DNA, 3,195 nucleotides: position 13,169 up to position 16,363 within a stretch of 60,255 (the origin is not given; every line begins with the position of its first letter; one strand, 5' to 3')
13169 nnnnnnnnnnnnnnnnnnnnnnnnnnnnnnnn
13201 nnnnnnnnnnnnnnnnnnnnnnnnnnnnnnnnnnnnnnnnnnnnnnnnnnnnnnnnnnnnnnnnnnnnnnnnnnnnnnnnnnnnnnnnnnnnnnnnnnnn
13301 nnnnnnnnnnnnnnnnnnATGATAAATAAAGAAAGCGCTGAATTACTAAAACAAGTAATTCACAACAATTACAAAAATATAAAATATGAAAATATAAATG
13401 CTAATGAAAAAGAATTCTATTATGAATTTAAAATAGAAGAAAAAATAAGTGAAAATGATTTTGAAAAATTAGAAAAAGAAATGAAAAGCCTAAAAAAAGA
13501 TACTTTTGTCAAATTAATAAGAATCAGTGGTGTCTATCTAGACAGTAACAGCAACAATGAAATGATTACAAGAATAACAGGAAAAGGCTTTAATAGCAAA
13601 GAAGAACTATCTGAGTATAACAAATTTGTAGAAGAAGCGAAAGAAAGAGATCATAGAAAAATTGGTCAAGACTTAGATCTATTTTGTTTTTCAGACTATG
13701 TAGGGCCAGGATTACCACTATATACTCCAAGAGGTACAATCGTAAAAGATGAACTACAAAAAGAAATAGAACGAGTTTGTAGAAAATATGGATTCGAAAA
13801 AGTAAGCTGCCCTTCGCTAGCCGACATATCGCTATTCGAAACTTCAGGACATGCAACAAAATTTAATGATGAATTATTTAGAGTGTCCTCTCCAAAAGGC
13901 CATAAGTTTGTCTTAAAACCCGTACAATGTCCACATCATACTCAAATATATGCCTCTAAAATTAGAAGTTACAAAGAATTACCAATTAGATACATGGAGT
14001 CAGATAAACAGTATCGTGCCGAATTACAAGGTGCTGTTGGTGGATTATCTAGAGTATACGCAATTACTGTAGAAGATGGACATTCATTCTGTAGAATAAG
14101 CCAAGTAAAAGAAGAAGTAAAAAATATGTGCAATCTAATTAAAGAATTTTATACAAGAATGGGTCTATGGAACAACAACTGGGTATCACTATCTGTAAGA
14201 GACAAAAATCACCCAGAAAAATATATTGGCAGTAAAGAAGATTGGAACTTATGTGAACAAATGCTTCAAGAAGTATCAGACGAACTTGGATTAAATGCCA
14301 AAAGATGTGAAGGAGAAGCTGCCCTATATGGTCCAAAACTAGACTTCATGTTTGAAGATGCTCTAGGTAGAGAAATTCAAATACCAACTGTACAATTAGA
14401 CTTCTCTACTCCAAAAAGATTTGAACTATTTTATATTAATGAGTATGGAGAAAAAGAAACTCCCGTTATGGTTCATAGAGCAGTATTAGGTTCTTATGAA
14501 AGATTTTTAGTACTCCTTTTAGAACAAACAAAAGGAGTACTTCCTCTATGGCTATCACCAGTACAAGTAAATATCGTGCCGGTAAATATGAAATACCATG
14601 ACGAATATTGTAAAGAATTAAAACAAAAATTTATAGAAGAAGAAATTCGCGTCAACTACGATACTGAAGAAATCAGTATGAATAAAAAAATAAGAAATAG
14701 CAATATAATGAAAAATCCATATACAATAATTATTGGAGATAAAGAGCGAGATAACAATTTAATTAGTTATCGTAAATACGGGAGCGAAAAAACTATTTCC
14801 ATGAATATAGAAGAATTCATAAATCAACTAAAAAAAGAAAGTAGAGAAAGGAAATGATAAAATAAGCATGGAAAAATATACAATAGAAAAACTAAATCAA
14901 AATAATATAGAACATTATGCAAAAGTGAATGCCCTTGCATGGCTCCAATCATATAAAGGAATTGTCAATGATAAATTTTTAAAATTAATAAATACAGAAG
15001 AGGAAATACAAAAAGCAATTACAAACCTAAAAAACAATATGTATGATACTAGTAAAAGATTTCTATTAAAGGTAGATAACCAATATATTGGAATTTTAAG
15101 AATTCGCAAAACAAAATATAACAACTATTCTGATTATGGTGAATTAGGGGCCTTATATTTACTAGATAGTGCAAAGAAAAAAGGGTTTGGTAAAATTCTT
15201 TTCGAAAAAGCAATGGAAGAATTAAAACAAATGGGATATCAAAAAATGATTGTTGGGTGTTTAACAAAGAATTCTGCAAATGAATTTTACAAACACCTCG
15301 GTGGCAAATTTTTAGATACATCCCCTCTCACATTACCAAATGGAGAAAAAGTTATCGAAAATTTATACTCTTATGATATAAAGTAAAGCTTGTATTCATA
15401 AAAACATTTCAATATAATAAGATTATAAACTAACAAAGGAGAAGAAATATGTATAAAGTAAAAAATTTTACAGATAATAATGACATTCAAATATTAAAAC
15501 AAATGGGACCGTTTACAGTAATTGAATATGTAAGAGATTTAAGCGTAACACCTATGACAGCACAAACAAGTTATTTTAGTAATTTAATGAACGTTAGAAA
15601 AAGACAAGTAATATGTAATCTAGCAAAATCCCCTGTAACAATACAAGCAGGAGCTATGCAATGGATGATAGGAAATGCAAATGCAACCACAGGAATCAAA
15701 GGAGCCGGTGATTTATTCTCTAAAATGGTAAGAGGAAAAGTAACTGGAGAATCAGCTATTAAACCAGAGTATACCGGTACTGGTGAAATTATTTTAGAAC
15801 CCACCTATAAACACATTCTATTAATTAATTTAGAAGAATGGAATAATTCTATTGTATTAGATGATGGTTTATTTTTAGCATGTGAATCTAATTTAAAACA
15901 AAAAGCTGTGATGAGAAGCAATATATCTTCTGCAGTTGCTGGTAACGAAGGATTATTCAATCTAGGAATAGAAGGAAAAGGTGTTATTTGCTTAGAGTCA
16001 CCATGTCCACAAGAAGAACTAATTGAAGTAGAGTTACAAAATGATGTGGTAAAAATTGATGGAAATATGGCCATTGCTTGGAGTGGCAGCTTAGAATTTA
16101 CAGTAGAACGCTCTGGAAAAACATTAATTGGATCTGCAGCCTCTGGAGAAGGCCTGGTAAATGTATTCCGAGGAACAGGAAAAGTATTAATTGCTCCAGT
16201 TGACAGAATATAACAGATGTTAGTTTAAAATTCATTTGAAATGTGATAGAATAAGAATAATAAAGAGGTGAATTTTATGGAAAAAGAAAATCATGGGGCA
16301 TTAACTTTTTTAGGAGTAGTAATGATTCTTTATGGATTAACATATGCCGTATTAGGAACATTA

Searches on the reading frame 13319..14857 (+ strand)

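Call 73: search_protein_families(library=pfam, proteins=[window:13319-14857:+], max_evalue=0.0001)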
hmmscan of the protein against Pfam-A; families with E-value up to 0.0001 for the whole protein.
window:13319-14857:+ (512 aa): 2 families
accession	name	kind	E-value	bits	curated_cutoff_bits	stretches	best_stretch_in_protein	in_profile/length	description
PF00587.30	tRNA-synt_2b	-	2.1e-36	126.1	29.3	1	187-403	1-178/179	tRNA synthetase class II core domain (G, H, P, S and T)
PF03129.25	HGTP_anticodon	-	1.1e-17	64.5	21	1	416-506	1-93/94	Anticodon binding domain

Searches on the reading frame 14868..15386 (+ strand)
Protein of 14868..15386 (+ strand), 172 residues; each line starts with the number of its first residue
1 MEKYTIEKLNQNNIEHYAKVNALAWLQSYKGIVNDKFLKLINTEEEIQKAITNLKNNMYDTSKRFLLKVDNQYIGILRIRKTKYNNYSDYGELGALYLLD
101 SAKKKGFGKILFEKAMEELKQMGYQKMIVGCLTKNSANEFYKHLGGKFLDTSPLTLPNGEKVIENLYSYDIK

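Call 73: search_protein_families(library=pfam, proteins=[window:14868-15386:+], max_evalue=0.0001)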
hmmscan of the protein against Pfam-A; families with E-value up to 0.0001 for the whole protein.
window:14868-15386:+ (172 aa): 4 families
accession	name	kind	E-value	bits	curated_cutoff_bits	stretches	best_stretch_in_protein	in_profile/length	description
PF00583.31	Acetyltransf_1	-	4.6e-10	40.2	20.7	1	57-145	28-115/116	Acetyltransferase (GNAT) family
PF08445.16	FR47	-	5.5e-09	36.3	22.1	1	88-149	19-80/86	FR47-like protein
PF13673.13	Acetyltransf_10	-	4.8e-08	33.5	23.6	1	42-145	18-106/128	Acetyltransferase (GNAT) domain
PF13508.13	Acetyltransf_7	-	1.2e-07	32.4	27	1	65-145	6-81/84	Acetyltransferase (GNAT) domain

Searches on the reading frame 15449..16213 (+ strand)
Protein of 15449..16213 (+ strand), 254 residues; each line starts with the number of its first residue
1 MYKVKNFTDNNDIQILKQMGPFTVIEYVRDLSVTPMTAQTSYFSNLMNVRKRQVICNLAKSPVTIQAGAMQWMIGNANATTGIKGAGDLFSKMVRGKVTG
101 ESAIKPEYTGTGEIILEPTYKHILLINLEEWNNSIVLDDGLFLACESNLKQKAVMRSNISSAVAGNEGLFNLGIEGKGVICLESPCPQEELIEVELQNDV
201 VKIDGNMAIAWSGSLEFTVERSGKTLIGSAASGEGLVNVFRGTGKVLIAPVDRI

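Call 73: search_protein_families(library=pfam, proteins=[window:15449-16213:+], max_evalue=0.0001)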
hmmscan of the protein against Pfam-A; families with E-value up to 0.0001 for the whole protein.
window:15449-16213:+ (254 aa): 1 family
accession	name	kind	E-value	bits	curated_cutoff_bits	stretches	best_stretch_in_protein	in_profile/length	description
PF01987.23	AIM24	-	1.3e-43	149.6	25.7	1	51-250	8-204/205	Mitochondrial biogenesis AIM24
